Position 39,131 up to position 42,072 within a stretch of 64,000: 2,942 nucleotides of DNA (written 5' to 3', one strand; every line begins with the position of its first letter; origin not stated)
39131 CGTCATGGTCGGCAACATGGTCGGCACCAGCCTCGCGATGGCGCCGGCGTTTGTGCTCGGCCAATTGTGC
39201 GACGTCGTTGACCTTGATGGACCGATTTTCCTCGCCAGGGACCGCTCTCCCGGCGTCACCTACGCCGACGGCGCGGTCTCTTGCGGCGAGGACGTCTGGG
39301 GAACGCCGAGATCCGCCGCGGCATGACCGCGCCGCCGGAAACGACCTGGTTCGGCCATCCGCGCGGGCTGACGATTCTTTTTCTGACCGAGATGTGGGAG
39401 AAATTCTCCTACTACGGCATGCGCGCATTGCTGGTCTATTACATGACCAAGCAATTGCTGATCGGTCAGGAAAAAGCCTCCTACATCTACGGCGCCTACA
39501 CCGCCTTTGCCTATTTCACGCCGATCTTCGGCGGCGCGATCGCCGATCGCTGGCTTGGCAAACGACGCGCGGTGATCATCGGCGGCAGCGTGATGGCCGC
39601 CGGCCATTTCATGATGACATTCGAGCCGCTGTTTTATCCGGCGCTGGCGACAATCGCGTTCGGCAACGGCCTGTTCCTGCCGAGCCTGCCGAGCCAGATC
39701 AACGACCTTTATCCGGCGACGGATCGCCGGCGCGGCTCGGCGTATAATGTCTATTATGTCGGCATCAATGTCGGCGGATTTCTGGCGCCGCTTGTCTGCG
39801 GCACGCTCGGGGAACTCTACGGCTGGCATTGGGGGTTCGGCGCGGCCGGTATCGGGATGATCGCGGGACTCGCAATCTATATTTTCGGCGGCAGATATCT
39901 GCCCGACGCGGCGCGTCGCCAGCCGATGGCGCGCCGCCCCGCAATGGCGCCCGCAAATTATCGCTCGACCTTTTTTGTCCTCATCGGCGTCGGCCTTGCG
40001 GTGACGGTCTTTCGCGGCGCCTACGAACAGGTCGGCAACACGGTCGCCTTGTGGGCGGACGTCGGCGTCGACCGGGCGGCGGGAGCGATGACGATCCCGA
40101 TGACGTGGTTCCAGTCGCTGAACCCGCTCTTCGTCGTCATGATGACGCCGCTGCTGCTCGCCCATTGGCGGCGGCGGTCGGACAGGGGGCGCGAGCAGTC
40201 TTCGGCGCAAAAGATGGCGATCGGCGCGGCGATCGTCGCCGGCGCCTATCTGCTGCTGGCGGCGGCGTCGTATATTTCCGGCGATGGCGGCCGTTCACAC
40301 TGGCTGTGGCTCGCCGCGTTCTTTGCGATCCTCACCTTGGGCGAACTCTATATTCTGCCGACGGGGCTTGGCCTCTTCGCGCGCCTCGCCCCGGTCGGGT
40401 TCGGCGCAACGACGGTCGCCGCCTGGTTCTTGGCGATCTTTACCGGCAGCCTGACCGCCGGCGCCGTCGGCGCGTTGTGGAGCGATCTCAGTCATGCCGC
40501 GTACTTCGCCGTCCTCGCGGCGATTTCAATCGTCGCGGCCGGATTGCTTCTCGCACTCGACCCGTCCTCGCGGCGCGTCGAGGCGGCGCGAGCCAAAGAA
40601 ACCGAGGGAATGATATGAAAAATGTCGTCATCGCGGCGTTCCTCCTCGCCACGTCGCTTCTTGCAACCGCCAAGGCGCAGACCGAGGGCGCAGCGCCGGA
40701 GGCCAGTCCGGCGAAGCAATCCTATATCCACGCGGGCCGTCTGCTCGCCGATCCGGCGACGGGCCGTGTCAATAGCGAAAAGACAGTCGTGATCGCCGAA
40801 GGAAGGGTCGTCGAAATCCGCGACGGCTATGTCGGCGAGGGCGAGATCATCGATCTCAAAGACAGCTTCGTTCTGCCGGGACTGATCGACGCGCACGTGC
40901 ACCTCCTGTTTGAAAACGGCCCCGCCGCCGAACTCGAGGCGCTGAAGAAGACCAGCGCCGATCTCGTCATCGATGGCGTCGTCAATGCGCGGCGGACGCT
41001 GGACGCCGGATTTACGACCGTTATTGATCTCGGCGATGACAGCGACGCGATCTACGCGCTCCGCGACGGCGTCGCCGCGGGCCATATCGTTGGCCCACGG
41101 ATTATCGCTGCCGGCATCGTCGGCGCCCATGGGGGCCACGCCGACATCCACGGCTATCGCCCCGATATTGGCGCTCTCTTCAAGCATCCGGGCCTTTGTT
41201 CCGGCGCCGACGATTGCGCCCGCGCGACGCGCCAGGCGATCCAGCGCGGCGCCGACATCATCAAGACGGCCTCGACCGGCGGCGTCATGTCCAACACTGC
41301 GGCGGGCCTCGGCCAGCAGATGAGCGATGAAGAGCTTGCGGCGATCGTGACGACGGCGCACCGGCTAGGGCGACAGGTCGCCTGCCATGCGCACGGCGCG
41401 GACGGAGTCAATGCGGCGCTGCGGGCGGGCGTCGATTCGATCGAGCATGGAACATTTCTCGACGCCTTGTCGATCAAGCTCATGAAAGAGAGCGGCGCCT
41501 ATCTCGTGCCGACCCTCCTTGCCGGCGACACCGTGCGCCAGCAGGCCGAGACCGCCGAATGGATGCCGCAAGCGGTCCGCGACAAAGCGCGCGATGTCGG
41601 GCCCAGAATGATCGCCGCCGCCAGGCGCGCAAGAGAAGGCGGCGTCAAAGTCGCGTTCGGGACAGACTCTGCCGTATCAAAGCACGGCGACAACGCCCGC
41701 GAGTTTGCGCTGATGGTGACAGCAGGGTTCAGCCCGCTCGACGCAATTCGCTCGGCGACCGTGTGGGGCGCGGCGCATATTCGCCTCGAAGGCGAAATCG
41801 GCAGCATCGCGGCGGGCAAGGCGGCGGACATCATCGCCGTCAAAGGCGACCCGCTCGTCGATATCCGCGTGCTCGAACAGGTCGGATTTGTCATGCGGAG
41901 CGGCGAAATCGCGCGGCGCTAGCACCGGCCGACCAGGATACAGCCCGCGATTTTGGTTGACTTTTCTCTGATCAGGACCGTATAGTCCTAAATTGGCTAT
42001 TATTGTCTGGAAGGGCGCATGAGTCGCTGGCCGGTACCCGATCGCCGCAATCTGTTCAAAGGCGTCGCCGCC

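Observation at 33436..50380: Self-contained TonB-dependent locus for D-amino-acid peptides (a peptide analogue of a PUL)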

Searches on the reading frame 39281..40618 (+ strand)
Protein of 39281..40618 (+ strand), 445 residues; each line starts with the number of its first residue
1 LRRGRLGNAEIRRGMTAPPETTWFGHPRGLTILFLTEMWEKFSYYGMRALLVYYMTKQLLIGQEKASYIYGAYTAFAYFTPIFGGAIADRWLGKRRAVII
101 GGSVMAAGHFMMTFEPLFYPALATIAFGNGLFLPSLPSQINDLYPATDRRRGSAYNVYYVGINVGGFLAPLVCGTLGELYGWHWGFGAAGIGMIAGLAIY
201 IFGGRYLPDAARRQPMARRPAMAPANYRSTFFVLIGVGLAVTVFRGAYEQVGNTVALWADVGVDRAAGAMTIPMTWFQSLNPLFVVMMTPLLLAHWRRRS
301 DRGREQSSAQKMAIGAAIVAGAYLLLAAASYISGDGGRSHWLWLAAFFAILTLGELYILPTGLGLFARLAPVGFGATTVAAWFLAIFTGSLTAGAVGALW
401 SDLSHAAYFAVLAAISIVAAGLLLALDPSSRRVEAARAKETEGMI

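Call 4: search_protein_families(library=pfam, proteins=[window:39281-40618:+])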
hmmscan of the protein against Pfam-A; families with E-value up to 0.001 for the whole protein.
window:39281-40618:+ (445 aa): 2 families
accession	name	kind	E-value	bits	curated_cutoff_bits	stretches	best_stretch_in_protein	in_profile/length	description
PF00854.27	PTR2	-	9.5e-46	156.9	27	2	96-206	2-124/392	POT family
PF07690.21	MFS_1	-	7.5e-21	74.9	33.4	1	44-285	12-221/347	Major Facilitator Superfamily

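Call 5: search_protein_families(library=ncbifam, proteins=[window:39281-40618:+])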
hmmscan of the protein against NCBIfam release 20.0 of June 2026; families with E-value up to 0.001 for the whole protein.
window:39281-40618:+ (445 aa): 7 families
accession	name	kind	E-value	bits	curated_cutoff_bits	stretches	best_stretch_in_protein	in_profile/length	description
TIGR00924.1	yjdL_sub1_fam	subfamily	5.2e-83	279.7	130.2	2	20-211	2-199/475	oligopeptide:H+ symporter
NF012006.0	PRK15462.1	subfamily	3.3e-47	161.3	623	2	27-210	8-195/493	dipeptide permease DtpD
NF007137.0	PRK09584.1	equivalog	4.8e-47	160.8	728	2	24-242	17-233/500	dipeptide/tripeptide permease DtpA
NF007575.0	PRK10207.1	equivalog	2.6e-43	148.5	856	2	22-243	8-227/489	dipeptide/tripeptide permease DtpB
TIGR00926.1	2A1704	subfamily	1.2e-20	73.5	821.6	1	27-204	2-198/671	oligopeptide:H+ symporter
TIGR00880.1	2_A_01_02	superfamily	8.9e-08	32.4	131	1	79-202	13-136/141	multidrug resistance protein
TIGR00895.1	2A0115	subfamily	0.0006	18.8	418.55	1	80-191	68-179/398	aromatic acid/H+ symport family MFS transporter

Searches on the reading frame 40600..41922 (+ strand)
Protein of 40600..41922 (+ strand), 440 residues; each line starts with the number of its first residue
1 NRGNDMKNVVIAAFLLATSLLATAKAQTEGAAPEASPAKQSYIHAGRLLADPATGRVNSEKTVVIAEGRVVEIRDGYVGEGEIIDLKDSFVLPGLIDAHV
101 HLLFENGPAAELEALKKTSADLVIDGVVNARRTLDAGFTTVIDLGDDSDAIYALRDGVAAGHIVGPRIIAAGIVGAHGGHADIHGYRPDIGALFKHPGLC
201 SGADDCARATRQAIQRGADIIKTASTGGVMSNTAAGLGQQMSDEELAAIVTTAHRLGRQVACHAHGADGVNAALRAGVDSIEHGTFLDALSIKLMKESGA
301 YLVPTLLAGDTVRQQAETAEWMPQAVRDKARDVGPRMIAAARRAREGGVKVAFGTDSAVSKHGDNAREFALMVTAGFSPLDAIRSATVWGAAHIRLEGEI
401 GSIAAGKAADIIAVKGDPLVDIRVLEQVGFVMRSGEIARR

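Call 4: search_protein_families(library=pfam, proteins=[window:40600-41922:+])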
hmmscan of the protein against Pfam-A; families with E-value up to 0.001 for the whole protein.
window:40600-41922:+ (440 aa): 2 families
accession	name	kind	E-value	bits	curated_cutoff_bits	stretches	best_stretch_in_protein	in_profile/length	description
PF01979.26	Amidohydro_1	-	2.5e-50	172.1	25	1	90-437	1-344/345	Amidohydrolase family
PF07969.17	Amidohydro_3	-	2.3e-16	60.8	29.7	2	206-419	225-449/472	Amidohydrolase family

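Call 5: search_protein_families(library=ncbifam, proteins=[window:40600-41922:+])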
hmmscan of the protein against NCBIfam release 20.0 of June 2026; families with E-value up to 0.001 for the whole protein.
window:40600-41922:+ (440 aa): 39 families (the best 25 are shown)
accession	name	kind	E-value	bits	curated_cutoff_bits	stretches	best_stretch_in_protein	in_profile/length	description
NF051886.1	XaaProDiPepCaul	equivalog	6.6e-106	354.7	500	1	42-438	1-397/398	Xaa-Pro dipeptidase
NF006549.0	PRK09045.1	equivalog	1.7e-12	46.7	540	1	339-415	293-379/444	TRZ/ATZ family hydrolase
NF006056.0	PRK08204.1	subfamily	2.3e-12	46.5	391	2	350-426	316-391/449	hypothetical protein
TIGR01224.1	hutI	equivalog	1.1e-11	44.1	298.15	2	247-419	200-356/377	imidazolonepropionase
NF006689.0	PRK09237.1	equivalog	1.7e-10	40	371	1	49-145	12-93/383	amidohydrolase/deacetylase family metallohydrolase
NF009060.0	PRK12394.1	equivalog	1.8e-09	36.9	442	1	46-106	9-69/381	metallo-dependent hydrolase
NF006679.0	PRK09228.1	subfamily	7e-09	34.9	351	1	55-102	32-79/433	guanine deaminase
TIGR02967.1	guan_deamin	equivalog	1.1e-08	34.5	375.4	0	349-414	289-360/401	guanine deaminase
NF006055.0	PRK08203.1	equivalog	1.7e-08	33.4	532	0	45-103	11-72/455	8-oxoguanine deaminase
TIGR02318.1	phosphono_phnM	equivalog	1.6e-07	30.6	390.55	1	59-100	15-55/376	phosphonate metabolism protein PhnM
NF005557.0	PRK07228.1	equivalog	2.4e-07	29.8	522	0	382-417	342-377/445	5'-deoxyadenosine deaminase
NF011990.0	PRK15446.2-6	subfamily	3.3e-07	29.3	233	0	57-100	16-64/390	alpha-D-ribose 1-methylphosphonate 5-triphosphate diphosphatase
NF005552.0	PRK07213.1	equivalog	4.5e-07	29.1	294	0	60-102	19-59/382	chlorohydrolase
TIGR01178.1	ade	equivalog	5.7e-07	28.4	472.5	1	60-102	19-59/552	adenine deaminase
TIGR03178.1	allantoinase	equivalog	8.3e-07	28.2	357.85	1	59-102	16-60/441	allantoinase AllB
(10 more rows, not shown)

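Call 74: search_solved_structures(query=window:40615-41922:+, max_evalue=1e-10)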
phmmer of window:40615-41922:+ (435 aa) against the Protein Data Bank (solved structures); distinct sequences matched with E-value up to 1e-10: 20.
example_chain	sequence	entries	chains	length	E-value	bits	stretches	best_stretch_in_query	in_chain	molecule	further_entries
9kov_A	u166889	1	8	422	8.4e-96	324.6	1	24-433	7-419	trum-mut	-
2qs8_A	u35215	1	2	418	2.4e-87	296.8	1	35-431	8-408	Xaa-Pro Dipeptidase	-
9l2o_B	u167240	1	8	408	1.3e-81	277.9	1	38-434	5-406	Imidazolonepropionase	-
8yag_A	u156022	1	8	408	1.8e-81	277.5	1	38-434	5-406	Imidazolonepropionase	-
8yak_A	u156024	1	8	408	5.8e-81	275.8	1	38-434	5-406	Imidazolonepropionase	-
9l6p_A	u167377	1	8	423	2.6e-78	267.1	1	36-434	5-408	LlADH-WT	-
9l2t_G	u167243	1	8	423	3.5e-78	266.6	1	36-434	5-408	Amide hydrolase LlADH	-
8ihq_A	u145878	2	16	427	6.1e-78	265.8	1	36-433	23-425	Amidohydrolase family protein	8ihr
8ihs_A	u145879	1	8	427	2.4e-77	263.9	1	36-433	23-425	Amidohydrolase family protein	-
8j85_A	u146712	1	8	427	3.2e-77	263.4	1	36-433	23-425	Amidohydrolase family protein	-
9l36_A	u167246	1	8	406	2e-76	260.8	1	39-433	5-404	Amidohydrolase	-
3mtw_A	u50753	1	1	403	2.7e-72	247.3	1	38-433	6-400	L-Arginine carboxypeptidase Cc2672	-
3be7_A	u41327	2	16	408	7.2e-66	226.1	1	46-435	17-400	Zn-dependent arginine carboxypeptidase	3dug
3mkv_A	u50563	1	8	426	5e-44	154.1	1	46-430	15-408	PUTATIVE AMIDOHYDROLASE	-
3feq_A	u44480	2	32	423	7.6e-44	153.5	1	49-431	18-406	PUTATIVE AMIDOHYDROLASE | PROLIDASE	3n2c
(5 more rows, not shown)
